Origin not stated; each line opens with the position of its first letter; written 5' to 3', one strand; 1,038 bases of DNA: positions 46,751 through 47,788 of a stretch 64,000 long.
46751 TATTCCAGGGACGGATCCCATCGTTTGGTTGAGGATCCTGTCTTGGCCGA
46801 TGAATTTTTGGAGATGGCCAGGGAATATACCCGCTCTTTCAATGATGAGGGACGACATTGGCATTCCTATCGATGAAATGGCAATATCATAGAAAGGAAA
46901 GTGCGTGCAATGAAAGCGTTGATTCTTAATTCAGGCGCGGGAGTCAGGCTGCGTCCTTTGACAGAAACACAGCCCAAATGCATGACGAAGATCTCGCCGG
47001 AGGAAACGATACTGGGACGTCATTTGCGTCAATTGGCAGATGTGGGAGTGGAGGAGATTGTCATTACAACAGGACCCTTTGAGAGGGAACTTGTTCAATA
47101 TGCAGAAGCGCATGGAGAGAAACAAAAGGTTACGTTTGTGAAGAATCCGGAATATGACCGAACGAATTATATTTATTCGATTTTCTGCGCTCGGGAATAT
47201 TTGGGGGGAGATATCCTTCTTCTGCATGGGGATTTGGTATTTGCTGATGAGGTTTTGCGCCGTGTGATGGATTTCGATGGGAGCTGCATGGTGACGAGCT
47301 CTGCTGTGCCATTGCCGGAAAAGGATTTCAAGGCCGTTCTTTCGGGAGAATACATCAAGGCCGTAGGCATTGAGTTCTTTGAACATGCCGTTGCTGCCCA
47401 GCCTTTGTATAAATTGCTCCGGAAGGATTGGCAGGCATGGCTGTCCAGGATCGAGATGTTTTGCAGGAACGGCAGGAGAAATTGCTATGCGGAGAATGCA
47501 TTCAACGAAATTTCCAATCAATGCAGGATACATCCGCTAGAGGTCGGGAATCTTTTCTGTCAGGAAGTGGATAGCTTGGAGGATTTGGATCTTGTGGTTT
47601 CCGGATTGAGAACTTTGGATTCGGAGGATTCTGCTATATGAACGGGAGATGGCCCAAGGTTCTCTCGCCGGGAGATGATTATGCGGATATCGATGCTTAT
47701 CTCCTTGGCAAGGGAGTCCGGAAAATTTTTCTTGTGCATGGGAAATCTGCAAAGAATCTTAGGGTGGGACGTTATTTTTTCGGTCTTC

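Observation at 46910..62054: A hydroxyethylphosphonate-type pathway with two nucleotidyl-activating enzymes, split into two blocks around csp-hpf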

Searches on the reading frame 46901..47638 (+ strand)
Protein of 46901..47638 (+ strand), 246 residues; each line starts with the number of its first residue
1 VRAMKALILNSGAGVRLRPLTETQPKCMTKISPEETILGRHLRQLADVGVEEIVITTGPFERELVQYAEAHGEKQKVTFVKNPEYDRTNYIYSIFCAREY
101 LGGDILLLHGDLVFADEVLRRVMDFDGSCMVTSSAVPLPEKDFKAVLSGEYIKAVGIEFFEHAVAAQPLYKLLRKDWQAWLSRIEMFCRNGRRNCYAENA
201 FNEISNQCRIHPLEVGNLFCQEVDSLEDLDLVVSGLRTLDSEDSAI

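Call 4: search_protein_families(library=pfam, proteins=[window:46901-47638:+], max_evalue=0.01)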
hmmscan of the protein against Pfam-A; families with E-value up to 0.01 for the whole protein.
window:46901-47638:+ (246 aa): 3 families
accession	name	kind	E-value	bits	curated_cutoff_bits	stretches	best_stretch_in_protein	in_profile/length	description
PF00483.29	NTP_transferase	-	2.7e-10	40.7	21.2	1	5-122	1-121/245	Nucleotidyl transferase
PF12804.13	NTP_transf_3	-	4.6e-09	37.1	27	1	6-124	1-109/160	MobA-like NTP transferase domain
PF20202.4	DUF6564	-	0.0007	19.8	25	1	30-134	10-119/230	Domain of unknown function (DUF6564)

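Call 5: search_protein_families(library=ncbifam, proteins=[window:46901-47638:+], max_evalue=0.001)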
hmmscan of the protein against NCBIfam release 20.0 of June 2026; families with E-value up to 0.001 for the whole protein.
window:46901-47638:+ (246 aa): 10 families
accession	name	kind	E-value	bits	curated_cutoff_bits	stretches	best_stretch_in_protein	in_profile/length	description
TIGR03992.1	Arch_glmU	subfamily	9.5e-18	64.2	292.1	1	4-134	1-129/393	bifunctional sugar-1-phosphate nucleotidylyltransferase/acetyltransferase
NF041313.1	UDPGP_AglF_Halo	equivalog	3.2e-15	56.2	400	1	4-121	1-118/234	UTP--glucose-1-phosphate uridylyltransferase AglF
NF041135.1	IPPtranDIPPsyn_Thcocales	equivalog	3.6e-15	55.9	580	1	4-229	1-210/419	bifunctional L-myo-inositol-1-phosphate cytidylyltransferase/CDP-L-myo-inositol myo-inositolphosphotransferase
TIGR01208.1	rmlA_long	equivalog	2.8e-13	49.5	320.25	1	5-129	1-125/353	glucose-1-phosphate thymidylyltransferase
NF045761.1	NAMPUrTaseMurU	equivalog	7e-13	48.9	250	1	4-113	1-109/226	N-acetylmuramate alpha-1-phosphate uridylyltransferase MurU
NF041173.1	Sug_nt_acttase_Thmprot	equivalog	8.8e-12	44.7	600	1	4-139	1-132/405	bifunctional sugar-1-phosphate nucleotidylyltransferase/acetyltransferase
NF052502.1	man1P_GTase_Rv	exception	1.9e-06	27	440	1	5-67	2-62/352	mannose-1-phosphate guanylyltransferase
NF045697.1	MurNAcPUrMurU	equivalog_domain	2e-05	24.1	370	1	7-73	1-66/229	N-acetylmuramate alpha-1-phosphate uridylyltransferase MurU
TIGR01099.1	galU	equivalog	0.00017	21.3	326.8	1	4-68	2-65/261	UTP--glucose-1-phosphate uridylyltransferase GalU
NF045665.1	NTPtran_DVU1551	equivalog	0.00094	18.3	315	0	5-90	2-77/359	DVU_1551 family NTP transferase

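Call 43: search_solved_structures(query=window:46901-47638:+, max_evalue=0.001, show_alignments=2)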
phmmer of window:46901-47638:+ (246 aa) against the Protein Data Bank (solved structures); distinct sequences matched with E-value up to 0.001: 11.
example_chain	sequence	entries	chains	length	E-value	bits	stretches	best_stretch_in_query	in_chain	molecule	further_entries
1jyk_A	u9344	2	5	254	6.1e-10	42.3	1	4-109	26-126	CTP:phosphocholine Cytidylyltransferase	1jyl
4y7t_A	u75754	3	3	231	6.3e-07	32.4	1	4-116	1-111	Nucleotidyl transferase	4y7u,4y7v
6pd1_A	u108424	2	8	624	1e-05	28.5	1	5-126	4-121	Nucleotidyl transferase/aminotransferase, class V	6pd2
7o2n_A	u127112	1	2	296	6.4e-05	25.9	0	3-72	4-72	Probable UTP--glucose-1-phosphate uridylyltransferase YngB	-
7b1r_A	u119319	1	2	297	6.4e-05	25.9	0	3-72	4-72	Probable UTP--glucose-1-phosphate uridylyltransferase YngB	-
7x8j_A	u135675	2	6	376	9.3e-05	25.3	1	3-125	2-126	Mannose-1-phosphate guanylyltransferase 1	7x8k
7whr_B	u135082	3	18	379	0.00015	24.6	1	3-104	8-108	Nucleotidyl transferase family protein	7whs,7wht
8yre_D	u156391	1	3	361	0.00022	24.1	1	4-125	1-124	Mannose-1-phosphate guanylyltransferase 1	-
3hl3_A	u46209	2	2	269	0.00029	23.7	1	2-127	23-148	Glucose-1-phosphate thymidylyltransferase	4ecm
8hhd_A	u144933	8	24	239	0.00045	23.1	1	4-127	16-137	Nucleotidyl transferase | N-acetylmuramate alpha-1-phosphate uridylyltransferase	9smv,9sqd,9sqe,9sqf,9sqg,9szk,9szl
7d72_K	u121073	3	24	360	0.00062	22.6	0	4-79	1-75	Mannose-1-phosphate guanyltransferase beta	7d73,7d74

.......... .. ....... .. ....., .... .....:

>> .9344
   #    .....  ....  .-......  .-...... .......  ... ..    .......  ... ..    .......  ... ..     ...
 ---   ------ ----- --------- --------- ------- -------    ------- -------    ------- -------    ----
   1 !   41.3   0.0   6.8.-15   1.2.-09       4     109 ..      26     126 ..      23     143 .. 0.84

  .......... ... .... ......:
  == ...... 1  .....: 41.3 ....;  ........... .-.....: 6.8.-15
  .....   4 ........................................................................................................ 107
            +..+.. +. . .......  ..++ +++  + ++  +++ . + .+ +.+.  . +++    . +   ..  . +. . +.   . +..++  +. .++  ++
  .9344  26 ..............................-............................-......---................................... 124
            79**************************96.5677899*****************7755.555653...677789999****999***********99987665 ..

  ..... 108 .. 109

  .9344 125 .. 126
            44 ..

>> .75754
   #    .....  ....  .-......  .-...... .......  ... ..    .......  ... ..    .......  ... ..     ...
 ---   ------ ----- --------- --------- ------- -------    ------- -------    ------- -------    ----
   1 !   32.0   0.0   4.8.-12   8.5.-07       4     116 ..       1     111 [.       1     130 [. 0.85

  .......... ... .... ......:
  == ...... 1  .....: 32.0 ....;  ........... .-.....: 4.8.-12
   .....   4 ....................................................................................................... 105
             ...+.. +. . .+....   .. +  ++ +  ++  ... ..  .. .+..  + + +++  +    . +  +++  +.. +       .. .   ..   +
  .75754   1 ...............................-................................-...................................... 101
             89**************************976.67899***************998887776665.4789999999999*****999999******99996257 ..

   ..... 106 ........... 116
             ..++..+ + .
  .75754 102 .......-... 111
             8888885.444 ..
